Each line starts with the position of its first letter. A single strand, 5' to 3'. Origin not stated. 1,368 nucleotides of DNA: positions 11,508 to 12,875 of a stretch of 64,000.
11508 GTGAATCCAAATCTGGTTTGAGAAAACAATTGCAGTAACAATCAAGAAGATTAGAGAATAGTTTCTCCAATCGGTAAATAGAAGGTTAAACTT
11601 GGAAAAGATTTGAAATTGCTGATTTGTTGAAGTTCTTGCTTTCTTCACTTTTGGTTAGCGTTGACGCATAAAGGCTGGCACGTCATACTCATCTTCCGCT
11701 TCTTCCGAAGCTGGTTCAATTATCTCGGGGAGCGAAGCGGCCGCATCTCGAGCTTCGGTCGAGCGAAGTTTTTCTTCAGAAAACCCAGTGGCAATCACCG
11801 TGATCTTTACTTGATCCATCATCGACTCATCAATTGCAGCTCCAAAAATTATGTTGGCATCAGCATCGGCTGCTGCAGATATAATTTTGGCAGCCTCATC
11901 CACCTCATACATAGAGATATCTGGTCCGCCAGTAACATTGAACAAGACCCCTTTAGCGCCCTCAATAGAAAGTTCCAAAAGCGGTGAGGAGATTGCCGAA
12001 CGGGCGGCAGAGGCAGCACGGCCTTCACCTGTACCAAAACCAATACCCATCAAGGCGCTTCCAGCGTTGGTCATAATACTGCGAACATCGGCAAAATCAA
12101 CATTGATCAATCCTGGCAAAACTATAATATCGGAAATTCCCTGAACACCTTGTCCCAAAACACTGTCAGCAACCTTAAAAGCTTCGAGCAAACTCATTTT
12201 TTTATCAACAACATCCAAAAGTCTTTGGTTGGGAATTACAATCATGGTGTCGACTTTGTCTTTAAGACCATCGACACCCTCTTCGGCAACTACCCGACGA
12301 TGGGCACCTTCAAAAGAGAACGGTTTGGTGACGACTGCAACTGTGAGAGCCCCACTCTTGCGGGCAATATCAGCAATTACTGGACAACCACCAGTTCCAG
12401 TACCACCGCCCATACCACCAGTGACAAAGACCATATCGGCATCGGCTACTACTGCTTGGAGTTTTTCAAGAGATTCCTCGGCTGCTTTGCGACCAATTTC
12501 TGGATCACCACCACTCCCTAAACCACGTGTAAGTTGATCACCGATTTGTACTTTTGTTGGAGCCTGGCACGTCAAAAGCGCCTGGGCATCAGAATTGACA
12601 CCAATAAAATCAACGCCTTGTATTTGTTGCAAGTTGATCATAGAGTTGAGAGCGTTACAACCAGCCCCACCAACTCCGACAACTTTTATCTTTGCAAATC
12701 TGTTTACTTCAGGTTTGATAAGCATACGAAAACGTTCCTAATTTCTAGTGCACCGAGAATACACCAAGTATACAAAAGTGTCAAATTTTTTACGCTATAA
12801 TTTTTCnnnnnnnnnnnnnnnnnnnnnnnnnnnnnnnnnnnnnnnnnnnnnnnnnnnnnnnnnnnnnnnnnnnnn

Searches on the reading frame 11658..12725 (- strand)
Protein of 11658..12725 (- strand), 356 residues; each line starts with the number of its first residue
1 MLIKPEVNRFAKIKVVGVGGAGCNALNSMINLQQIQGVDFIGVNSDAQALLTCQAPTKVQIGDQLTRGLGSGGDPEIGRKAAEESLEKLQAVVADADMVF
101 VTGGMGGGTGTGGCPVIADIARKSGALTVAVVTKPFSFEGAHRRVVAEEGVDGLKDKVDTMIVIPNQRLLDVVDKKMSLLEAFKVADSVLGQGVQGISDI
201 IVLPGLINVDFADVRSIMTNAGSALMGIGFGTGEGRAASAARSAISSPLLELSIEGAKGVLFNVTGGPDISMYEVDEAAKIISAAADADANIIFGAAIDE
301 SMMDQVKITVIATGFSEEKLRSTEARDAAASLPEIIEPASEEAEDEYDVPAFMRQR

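Call 25: find_related_loci(query=window:11658-12725:-, collection=genome_contigs, flank=10000)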
Query window:11658-12725:- (356 aa) in genome_contigs; peptide patterns used: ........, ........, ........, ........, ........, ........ (x = any residue, [..] = any of these).
600 stretches matched a pattern (row limit reached: there are more); 596 encode a relative of the query (tblastn E <= 1e-3); the best 80 are kept; 80 distinct loci.
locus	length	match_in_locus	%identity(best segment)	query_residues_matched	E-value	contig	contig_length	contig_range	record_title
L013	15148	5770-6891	65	1-356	1e-142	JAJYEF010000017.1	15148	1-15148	MAG: bacterium isolate DBS1-1.bin22 NODE_6769_length_15148_cov_3.171027, whole genome shotgun sequence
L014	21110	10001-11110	68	1-356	4e-141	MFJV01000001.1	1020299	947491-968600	MAG: Candidatus Gottesmanbacteria bacterium RIFCSPLOWO2_01_FULL_43_11b rifcsplowo2_01_scaffold_30, whole genome shotgun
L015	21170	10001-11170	62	1-356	3e-139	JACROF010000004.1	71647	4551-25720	MAG: Candidatus Levyibacteriota bacterium isolate NC_groundwater_1954_Pr3_S-0.2um_39_3 scaffold_134669, whole genome sho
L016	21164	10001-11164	63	1-356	2e-138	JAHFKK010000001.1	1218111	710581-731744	MAG: Candidatus Gottesmanbacteria bacterium isolate nzgw408 NODE_1_length_1218112_cov_6.992134, whole genome shotgun seq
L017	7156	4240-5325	66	1-355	3e-135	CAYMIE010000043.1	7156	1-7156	MAG TPA_asm: uncultured Gammaproteobacteria bacterium isolate SRP050083_co3_380 genome assembly, contig: NODE_12015_leng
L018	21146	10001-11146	65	1-356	1e-134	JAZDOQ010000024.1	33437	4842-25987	MAG: Candidatus Gottesmanbacteria bacterium isolate MEGAHIT-group-0.784 k141_16505060, whole genome shotgun sequence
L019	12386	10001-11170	64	1-356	1e-133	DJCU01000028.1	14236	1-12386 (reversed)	MAG TPA_asm: Candidatus Gottesmanbacteria bacterium UBA5942 UBA5942_contig_695, whole genome shotgun sequence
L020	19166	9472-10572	67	1-356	2e-129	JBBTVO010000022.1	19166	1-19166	MAG: Patescibacteria group bacterium isolate H51-bin110_1 H51_bin110_1_000000000022, whole genome shotgun sequence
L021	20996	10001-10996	65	2-333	3e-129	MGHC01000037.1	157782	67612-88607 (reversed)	MAG: Candidatus Woesebacteria bacterium RIFCSPLOWO2_01_FULL_39_10 rifcsplowo2_01_scaffold_970, whole genome shotgun sequ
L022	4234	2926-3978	61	6-356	2e-131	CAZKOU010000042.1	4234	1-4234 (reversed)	MAG TPA_asm: uncultured Candidatus Saccharibacteria bacterium isolate binchicken_co251_764 genome assembly, contig: NODE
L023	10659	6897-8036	61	1-356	1e-128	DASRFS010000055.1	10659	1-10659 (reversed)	MAG TPA_asm: Patescibacteria group bacterium isolate SMAG_U10038 k141_1473645, whole genome shotgun sequence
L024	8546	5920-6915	64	2-338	1e-128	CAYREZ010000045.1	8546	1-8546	MAG TPA_asm: uncultured Gammaproteobacteria bacterium isolate SRP050083_co1_461 genome assembly, contig: NODE_4186_lengt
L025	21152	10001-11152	57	1-356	8e-125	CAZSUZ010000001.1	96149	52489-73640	MAG TPA_asm: uncultured Gammaproteobacteria bacterium isolate SRP300315_co1_1 genome assembly, contig: NODE_112_length_9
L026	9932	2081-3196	58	1-356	2e-124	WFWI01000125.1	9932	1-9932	MAG: Candidatus Microgenomates bacterium isolate S141_128 k151_94483, whole genome shotgun sequence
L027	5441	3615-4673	62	10-356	1e-124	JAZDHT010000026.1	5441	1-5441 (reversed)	MAG: Patescibacteria group bacterium isolate MEGAHIT-group-0.35 k141_422301, whole genome shotgun sequence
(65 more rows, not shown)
